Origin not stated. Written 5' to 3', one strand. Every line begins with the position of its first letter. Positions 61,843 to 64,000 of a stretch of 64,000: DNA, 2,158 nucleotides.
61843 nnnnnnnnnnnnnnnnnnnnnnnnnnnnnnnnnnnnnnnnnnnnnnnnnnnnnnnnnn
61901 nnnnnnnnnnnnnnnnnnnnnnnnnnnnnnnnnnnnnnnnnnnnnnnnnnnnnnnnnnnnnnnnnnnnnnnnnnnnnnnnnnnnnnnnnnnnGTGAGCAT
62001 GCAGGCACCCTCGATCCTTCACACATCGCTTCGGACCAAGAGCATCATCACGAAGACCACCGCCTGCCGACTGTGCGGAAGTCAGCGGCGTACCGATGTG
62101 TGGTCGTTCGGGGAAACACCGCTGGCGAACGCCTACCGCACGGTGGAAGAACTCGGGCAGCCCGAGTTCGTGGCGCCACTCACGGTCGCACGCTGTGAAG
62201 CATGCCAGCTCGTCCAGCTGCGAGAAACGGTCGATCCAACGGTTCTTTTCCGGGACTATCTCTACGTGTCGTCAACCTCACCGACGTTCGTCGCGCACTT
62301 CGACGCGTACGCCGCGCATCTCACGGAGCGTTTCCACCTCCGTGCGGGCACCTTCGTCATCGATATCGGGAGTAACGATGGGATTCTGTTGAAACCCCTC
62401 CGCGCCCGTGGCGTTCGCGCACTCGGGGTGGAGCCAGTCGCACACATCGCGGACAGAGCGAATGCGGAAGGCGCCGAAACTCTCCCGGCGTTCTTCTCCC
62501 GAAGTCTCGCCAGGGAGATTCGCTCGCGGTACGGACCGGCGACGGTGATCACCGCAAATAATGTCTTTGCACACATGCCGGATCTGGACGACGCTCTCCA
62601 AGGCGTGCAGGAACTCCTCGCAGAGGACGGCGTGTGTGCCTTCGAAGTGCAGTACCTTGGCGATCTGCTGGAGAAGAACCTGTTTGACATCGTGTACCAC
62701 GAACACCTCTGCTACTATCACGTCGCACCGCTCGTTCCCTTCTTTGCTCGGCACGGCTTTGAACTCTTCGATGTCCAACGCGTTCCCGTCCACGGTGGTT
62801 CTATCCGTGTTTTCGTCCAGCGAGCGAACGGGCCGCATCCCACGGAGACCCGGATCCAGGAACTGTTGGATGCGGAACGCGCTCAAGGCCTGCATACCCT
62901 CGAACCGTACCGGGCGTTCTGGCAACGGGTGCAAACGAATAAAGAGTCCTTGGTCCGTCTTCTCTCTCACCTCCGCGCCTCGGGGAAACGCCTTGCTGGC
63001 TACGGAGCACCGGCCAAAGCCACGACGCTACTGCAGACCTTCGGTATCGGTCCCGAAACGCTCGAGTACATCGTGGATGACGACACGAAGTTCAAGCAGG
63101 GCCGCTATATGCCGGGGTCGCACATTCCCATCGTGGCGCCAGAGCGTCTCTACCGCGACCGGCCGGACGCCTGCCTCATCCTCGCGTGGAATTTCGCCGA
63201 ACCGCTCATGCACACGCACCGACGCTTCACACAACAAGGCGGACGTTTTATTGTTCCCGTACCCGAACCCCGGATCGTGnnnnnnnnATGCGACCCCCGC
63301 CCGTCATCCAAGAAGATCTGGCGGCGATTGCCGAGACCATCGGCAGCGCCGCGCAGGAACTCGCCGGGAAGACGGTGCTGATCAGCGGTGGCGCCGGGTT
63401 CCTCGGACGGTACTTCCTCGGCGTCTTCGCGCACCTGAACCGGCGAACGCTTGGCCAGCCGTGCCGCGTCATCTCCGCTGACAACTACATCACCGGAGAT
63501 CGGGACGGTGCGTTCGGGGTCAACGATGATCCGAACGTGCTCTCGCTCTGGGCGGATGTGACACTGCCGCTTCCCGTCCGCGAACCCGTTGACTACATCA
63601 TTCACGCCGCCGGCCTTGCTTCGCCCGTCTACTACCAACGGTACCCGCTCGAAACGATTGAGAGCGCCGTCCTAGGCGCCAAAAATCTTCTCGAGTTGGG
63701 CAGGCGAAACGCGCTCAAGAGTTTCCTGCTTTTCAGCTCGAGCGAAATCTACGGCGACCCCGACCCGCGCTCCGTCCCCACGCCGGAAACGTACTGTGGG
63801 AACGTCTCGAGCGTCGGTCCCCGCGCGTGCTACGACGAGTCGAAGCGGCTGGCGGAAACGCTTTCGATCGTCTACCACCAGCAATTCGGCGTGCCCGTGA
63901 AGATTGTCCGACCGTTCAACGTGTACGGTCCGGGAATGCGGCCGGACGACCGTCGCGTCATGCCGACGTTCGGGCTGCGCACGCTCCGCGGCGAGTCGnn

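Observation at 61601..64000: Second sugar-tailoring operon: FdtA-like ketoisomerase, C-methyltransferase paralog and UXS-like SDR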

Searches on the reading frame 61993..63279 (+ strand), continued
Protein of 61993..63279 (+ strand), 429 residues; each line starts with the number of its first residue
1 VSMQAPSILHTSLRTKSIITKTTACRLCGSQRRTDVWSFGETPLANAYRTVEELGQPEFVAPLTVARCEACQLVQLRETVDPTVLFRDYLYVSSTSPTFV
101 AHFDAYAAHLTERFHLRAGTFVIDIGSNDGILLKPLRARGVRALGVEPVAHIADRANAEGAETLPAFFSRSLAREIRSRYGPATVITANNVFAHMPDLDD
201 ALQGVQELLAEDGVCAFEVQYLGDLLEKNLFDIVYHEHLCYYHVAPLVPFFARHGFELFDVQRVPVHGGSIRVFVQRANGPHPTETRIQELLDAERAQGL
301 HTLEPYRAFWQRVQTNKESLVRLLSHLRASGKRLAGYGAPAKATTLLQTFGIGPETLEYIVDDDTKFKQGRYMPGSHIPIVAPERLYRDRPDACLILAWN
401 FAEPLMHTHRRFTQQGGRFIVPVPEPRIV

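Call 65: search_solved_structures(query=window:61999-63279:+, max_evalue=1e-50, show_alignments=5)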
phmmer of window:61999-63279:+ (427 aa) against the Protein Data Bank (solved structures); distinct sequences matched with E-value up to 1e-50: 10.
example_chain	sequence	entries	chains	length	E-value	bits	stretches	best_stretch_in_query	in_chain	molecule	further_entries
4rv9_A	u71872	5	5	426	4.8e-102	345.3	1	20-427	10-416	D-mycarose 3-C-methyltransferase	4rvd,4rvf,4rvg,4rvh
5t64_A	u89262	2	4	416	9.9e-88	298.1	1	18-426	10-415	Sugar 3-C-methyl transferase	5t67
3ndi_A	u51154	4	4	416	1.8e-86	294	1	17-426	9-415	Methyltransferase | TcaB9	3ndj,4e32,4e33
4e31_A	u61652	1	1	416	4e-86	292.8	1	17-426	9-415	TcaB9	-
4e2y_A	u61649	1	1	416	4.6e-86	292.7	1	17-426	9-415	TcaB9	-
5t6b_A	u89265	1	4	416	5.3e-86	292.4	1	18-426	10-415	Sugar 3-C-methyl transferase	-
4e2x_A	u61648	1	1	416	6.3e-86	292.2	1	17-426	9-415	TcaB9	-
4e2z_A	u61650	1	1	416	1.5e-85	291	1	17-426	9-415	TcaB9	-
4e2w_A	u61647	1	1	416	1.5e-85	291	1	17-426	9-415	TcaB9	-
4e30_A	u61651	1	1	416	3.9e-85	289.6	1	17-426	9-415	TcaB9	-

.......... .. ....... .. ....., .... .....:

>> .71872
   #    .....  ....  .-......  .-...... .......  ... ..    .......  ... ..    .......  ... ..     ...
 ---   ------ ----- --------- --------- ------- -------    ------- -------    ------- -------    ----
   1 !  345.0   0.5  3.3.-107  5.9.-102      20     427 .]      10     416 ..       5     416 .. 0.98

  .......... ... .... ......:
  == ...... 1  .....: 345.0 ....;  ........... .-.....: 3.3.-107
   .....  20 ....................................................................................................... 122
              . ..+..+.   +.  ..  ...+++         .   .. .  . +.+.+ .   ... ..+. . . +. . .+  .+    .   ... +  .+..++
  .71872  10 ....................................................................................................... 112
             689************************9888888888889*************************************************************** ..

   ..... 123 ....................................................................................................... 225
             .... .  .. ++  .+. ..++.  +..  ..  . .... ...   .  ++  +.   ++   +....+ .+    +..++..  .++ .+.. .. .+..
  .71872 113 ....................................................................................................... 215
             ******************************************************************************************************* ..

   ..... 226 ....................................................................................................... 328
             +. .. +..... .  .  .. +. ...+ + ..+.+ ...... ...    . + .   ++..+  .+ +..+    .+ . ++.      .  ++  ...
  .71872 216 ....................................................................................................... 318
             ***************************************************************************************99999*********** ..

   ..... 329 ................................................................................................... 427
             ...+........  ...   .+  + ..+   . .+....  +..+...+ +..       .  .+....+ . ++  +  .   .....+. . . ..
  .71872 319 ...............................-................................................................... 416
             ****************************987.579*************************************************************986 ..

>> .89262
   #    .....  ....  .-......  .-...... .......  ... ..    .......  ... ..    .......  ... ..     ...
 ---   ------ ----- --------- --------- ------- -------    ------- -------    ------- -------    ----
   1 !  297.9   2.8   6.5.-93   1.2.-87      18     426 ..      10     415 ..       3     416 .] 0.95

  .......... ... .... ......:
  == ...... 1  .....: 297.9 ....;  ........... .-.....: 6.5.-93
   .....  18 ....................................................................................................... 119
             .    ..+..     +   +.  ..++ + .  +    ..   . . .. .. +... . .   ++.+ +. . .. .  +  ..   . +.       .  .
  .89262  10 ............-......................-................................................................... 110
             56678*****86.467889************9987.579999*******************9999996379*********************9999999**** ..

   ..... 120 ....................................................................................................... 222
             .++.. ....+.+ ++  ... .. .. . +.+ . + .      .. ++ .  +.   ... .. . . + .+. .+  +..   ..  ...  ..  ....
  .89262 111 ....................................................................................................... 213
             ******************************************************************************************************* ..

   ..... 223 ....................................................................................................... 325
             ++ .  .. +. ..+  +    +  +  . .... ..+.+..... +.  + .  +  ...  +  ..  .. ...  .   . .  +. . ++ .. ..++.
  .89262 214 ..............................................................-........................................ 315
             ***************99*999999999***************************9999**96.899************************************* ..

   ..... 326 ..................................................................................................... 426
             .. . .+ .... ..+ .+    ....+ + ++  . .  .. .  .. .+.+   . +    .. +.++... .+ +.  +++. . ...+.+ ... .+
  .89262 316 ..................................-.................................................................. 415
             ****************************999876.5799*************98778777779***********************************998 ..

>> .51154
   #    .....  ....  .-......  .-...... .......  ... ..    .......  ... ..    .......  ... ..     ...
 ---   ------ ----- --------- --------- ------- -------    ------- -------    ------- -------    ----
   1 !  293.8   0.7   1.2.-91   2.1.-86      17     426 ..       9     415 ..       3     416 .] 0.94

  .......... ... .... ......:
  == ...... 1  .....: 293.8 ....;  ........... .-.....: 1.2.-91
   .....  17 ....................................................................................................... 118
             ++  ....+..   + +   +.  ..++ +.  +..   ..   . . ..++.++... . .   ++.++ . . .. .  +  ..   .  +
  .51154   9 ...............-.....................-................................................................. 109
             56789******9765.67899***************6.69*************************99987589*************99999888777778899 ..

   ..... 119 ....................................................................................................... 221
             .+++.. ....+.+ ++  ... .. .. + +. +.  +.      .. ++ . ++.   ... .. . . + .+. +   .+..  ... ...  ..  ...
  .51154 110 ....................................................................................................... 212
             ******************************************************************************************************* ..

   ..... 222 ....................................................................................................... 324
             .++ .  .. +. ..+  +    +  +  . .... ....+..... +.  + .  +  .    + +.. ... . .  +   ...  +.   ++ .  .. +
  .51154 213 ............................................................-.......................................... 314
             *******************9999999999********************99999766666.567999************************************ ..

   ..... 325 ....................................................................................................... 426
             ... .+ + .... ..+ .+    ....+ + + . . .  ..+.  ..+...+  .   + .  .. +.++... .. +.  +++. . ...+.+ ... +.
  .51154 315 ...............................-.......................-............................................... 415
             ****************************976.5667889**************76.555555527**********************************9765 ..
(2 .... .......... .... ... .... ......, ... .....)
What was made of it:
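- On TylC3/TcaB9 NDP-sugar C-methyltransferases: Y87 and E235 align with the TcaB9 residues mutated in 4e31 and 4e2y (call 65).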

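Call 71: find_related_loci(query=A2, collection=metagenome_contigs, flank=6000)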
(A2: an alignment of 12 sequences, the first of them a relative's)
Query A2 (375 aa) in metagenome_contigs; peptide patterns used: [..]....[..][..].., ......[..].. (x = any residue, [..] = any of these).
600 stretches matched a pattern (row limit reached: there are more); 591 encode a relative of the query (tblastn E <= 1e-3); the best 80 are kept; 80 distinct loci.
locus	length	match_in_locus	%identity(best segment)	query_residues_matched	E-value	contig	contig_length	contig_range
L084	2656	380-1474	61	6-368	2e-165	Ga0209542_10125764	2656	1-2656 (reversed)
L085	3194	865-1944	62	3-358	2e-157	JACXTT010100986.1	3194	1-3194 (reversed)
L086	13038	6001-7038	63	6-354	3e-149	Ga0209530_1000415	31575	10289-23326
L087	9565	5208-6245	64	6-354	4e-148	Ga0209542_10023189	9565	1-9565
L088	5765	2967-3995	57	5-347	2e-140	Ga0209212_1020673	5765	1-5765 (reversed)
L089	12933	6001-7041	62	6-351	6e-140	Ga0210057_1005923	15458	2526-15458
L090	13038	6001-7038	59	6-351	1e-137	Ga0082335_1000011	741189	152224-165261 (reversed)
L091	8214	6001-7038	58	6-351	8e-137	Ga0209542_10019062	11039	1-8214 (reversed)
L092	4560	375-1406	58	8-351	4e-138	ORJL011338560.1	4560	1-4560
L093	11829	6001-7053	57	6-359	5e-131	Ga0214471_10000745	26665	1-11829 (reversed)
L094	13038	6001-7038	53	6-351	6e-131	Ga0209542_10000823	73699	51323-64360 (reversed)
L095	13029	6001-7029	55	5-347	3e-131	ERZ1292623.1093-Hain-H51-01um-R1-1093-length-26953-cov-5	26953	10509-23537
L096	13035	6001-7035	56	7-351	1e-128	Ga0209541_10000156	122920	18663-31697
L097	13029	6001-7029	57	6-347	8e-129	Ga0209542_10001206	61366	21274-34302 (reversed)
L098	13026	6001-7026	53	6-347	2e-127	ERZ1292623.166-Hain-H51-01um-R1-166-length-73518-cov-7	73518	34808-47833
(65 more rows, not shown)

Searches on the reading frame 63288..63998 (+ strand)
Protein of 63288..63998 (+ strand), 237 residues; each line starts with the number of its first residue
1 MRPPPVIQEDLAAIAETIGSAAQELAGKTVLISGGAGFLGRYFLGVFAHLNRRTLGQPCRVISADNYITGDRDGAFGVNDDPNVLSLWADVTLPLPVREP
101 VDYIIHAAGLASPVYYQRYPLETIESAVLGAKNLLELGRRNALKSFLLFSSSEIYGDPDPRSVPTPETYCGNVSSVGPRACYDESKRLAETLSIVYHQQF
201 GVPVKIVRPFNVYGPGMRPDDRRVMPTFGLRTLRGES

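Call 7: search_protein_families(library=pfam, proteins=[window:63288-63998:+], max_evalue=0.01)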
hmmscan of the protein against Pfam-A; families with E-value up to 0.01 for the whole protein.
window:63288-63998:+ (237 aa): 6 families
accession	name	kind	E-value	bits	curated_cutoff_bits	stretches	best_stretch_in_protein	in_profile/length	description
PF01370.27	Epimerase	-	1.3e-29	103.8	20.9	1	30-235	1-196/240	NAD dependent epimerase/dehydratase family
PF16363.11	GDP_Man_Dehyd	-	1.5e-17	64.5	27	1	101-219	76-190/332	GDP-mannose 4,6 dehydratase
PF07993.18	NAD_binding_4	-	4.1e-08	33.1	20.1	1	99-214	87-209/258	Male sterility protein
PF01073.25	3Beta_HSD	-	1.4e-05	24.8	22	1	31-217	1-186/280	3-beta hydroxysteroid dehydrogenase/isomerase family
PF02719.21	Polysacc_synt_2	-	0.00072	19.3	20.2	1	100-151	77-128/293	Polysaccharide biosynthesis protein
PF08659.16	KR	-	0.0025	18.2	22.6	0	99-152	80-137/180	KR domain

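Call 8: search_protein_families(library=ncbifam, proteins=[window:63288-63998:+], max_evalue=0.01)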
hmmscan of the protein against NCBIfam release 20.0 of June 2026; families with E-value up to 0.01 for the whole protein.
window:63288-63998:+ (237 aa): 15 families
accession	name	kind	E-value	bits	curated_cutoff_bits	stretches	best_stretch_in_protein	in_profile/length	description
TIGR04180.1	EDH_00030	hypoth_equivalog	3.2e-17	62.6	475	1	99-230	69-191/297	NAD-dependent 4,6-dehydratase LegB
TIGR01181.1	dTDP_gluc_dehyt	equivalog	2.1e-10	40.2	365.1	1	30-236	2-203/321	dTDP-glucose 4,6-dehydratase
TIGR01179.1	galE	equivalog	1e-09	37.7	262.3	1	30-215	2-179/332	UDP-glucose 4-epimerase GalE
NF011728.1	PRK15181.1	equivalog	2.8e-07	29.9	760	1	25-221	13-204/348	Vi polysaccharide biosynthesis UDP-N-acetylglucosaminuronic acid C-4 epimerase TviC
TIGR01746.1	Thioester-redct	subfamily_domain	7.1e-07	28.8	213.35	1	99-214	87-197/371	thioester reductase domain-containing protein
NF007956.0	PRK10675.1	subfamily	3.2e-06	26.5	394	1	99-214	72-182/338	UDP-glucose 4-epimerase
TIGR03589.1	PseB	equivalog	5.1e-05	22.4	407.75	1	26-146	3-120/324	UDP-N-acetylglucosamine 4,6-dehydratase (inverting)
NF008872.0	PRK11908.1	equivalog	6.1e-05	22.2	294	1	101-217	69-184/349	bifunctional UDP-4-keto-pentose/UDP-xylose synthase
TIGR02197.1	heptose_epim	equivalog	6.3e-05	22.3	274.6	1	30-215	1-173/316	ADP-glyceromanno-heptose 6-epimerase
TIGR04130.1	FnlA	equivalog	9.1e-05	21.5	730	1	27-151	4-124/337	UDP-N-acetylglucosamine 4,6-dehydratase/5-epimerase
NF043036.1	ErythonDh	equivalog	0.00016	21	325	1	30-194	3-161/321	D-erythronate dehydrogenase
NF047837.1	UDPAcbARedWbcJ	equivalog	0.00057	18.9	500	0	180-228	101-149/372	UDP-2-acetamido-2,6-beta-L-arabino-hexul-4-ose reductase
NF007582.0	PRK10217.1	equivalog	0.002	17.3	698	0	136-235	120-211/355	dTDP-glucose 4,6-dehydratase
NF005998.1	PRK08125.1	equivalog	0.0021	16.5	777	1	101-217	383-498/649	bifunctional UDP-4-amino-4-deoxy-L-arabinose formyltransferase/UDP-glucuronic acid oxidase ArnA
NF007490.0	PRK10084.1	subfamily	0.0036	16.3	649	0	138-235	121-218/361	dTDP-glucose 4,6-dehydratase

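Call 11: search_solved_structures(query=window:63288-63998:+, max_evalue=1e-8, show_alignments=2)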
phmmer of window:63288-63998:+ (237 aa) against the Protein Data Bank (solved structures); distinct sequences matched with E-value up to 1e-8: 8.
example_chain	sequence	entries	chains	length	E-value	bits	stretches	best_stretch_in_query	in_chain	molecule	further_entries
2b69_A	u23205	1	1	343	3e-36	128.7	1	26-236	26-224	UDP-glucuronate decarboxylase 1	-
4gll_A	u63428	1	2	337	4.1e-36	128.2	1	27-236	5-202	UDP-glucuronic acid decarboxylase 1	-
4m55_A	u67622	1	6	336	2.4e-35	125.7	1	28-236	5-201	UDP-glucuronic acid decarboxylase 1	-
4lk3_A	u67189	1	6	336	3.3e-35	125.3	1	28-236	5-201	UDP-glucuronic acid decarboxylase 1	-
8vr2_A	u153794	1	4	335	3e-15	60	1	24-217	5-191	NAD-dependent epimerase/dehydratase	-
8v4g_A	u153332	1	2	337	3.4e-14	56.5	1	7-228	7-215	Putative nucleotide sugar dehydratase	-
8v4h_A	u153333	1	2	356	4e-14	56.3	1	7-228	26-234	Putative nucleotide sugar dehydratase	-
4zrm_A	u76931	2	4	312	7.1e-09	39.1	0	30-236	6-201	UDP-glucose 4-epimerase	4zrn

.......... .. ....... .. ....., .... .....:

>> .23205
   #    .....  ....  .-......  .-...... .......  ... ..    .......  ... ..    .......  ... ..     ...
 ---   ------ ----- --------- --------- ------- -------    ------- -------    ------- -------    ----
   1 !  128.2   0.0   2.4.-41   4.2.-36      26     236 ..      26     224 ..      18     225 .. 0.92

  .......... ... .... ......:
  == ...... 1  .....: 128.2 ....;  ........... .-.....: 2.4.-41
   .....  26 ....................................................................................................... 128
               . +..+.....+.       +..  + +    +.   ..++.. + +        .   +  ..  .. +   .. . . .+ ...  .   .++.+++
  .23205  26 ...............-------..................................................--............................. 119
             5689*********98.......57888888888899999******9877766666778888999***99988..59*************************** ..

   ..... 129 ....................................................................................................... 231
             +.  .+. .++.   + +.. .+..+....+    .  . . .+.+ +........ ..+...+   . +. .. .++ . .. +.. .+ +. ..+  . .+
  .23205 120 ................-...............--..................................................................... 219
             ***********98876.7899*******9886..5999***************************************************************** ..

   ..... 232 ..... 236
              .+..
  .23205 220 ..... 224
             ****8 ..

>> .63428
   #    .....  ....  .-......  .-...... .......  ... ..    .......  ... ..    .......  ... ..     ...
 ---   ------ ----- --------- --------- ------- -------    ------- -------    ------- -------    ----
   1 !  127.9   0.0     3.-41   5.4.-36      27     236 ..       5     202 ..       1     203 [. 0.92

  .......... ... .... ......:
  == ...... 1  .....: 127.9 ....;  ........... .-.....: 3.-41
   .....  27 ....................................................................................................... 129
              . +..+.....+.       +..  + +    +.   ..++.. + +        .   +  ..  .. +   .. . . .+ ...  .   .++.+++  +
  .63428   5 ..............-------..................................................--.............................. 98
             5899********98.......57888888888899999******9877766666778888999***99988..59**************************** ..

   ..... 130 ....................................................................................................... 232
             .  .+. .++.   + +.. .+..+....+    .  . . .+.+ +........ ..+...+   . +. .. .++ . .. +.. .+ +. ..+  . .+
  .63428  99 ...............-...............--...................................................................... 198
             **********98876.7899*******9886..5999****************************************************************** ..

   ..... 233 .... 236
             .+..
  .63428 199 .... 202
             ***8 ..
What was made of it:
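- Checked: The best solved relative is human UXS1 (call 11).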
